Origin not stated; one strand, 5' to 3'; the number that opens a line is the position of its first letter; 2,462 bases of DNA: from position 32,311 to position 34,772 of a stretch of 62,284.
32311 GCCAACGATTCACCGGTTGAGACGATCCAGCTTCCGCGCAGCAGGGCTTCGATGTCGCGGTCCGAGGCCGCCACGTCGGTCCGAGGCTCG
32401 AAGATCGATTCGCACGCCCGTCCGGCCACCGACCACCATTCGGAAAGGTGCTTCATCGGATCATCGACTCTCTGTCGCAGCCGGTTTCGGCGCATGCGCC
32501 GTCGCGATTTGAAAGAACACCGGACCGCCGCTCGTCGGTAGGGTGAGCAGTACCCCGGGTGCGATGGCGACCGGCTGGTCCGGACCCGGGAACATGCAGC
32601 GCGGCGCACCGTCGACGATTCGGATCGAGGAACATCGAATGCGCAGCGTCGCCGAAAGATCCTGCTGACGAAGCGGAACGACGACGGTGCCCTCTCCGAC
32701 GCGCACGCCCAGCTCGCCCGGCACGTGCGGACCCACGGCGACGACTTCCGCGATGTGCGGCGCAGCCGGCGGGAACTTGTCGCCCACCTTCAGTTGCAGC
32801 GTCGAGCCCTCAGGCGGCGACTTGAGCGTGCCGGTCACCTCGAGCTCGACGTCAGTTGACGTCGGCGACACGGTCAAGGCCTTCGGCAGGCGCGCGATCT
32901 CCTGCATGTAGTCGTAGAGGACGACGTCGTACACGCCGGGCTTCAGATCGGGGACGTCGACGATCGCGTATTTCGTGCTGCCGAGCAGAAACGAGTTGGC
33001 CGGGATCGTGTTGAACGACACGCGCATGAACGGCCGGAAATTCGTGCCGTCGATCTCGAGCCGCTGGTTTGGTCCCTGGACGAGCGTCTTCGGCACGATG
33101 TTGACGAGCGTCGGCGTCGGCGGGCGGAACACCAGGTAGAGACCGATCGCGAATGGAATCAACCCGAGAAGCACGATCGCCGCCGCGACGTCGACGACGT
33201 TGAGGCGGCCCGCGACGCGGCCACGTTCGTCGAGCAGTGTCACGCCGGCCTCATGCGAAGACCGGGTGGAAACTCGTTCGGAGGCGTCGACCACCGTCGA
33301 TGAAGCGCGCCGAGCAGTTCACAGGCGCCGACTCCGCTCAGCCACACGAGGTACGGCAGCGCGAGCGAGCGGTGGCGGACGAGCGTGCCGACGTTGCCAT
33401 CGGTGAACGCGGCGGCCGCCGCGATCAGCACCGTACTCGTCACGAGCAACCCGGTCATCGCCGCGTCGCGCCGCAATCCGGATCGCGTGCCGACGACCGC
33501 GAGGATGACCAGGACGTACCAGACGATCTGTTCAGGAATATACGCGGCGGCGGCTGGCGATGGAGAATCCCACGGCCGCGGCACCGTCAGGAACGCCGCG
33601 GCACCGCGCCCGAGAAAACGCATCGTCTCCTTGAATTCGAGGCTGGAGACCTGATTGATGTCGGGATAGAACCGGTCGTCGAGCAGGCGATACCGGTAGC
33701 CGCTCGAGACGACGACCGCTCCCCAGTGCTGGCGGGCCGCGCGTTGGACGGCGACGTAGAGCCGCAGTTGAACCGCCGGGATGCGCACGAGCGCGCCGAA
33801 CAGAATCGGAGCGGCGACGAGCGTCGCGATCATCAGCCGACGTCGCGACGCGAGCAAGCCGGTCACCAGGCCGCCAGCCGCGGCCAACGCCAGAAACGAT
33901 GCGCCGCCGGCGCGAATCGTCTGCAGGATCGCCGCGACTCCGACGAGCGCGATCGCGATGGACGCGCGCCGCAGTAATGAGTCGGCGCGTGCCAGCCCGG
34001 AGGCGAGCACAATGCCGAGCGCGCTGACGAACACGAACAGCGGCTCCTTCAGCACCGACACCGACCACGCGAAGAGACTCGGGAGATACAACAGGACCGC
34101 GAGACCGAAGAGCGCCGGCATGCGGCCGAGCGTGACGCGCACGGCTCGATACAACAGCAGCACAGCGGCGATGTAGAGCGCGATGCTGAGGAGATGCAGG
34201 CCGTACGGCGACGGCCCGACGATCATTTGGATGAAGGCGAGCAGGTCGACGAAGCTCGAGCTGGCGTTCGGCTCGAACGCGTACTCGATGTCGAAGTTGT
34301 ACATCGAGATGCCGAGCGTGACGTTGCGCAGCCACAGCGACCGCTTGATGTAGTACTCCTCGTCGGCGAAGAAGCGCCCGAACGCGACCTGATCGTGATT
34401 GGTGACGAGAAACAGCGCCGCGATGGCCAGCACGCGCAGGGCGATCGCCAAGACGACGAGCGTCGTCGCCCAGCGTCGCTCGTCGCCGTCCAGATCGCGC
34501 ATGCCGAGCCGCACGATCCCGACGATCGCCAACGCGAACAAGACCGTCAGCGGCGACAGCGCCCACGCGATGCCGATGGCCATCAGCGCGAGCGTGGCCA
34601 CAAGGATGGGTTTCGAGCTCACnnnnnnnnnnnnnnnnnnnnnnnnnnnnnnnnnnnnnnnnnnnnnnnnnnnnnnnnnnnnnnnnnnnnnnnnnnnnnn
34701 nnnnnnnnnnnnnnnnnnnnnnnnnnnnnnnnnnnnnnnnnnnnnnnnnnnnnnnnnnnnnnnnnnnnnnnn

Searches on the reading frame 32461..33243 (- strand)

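Call 5: search_protein_families(library=pfam, proteins=[window:32461-33243:-], max_evalue=0.01)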
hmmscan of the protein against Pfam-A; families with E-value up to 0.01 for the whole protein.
window:32461-33243:- (260 aa): 2 families
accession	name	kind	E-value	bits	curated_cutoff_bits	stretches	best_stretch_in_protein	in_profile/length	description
PF14221.11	DUF4330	-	0.00016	22.3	27.6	1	1-29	1-29/167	Domain of unknown function (DUF4330)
PF01833.30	TIG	-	0.00029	21.2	20.9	1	44-109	1-68/84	IPT/TIG domain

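Call 30: search_protein_families(library=ncbifam, proteins=[window:32461-33243:-], max_evalue=0.001)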
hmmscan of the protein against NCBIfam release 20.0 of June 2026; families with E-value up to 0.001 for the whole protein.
window:32461-33243:- (260 aa): 1 family
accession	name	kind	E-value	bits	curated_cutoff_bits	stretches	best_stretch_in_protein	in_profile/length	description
NF058597.1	CoaZ_rpt_PGGG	domain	1.1e-05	25.4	30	1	42-107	1-69/88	choice-of-anchor Z repeating domain-containing protein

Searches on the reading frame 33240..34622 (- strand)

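Call 5: search_protein_families(library=pfam, proteins=[window:33240-34622:-], max_evalue=0.01)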
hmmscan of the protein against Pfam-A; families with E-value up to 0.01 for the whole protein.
window:33240-34622:- (460 aa): 1 family
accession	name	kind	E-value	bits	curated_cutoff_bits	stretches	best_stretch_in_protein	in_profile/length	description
PF13231.12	PMT_2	-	0.0013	19.5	26.1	1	128-235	10-116/160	Dolichyl-phosphate-mannose-protein mannosyltransferase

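Call 30: search_protein_families(library=ncbifam, proteins=[window:33240-34622:-], max_evalue=0.001)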
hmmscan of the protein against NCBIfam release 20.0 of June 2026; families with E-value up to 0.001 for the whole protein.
window:33240-34622:- (460 aa): 0 families
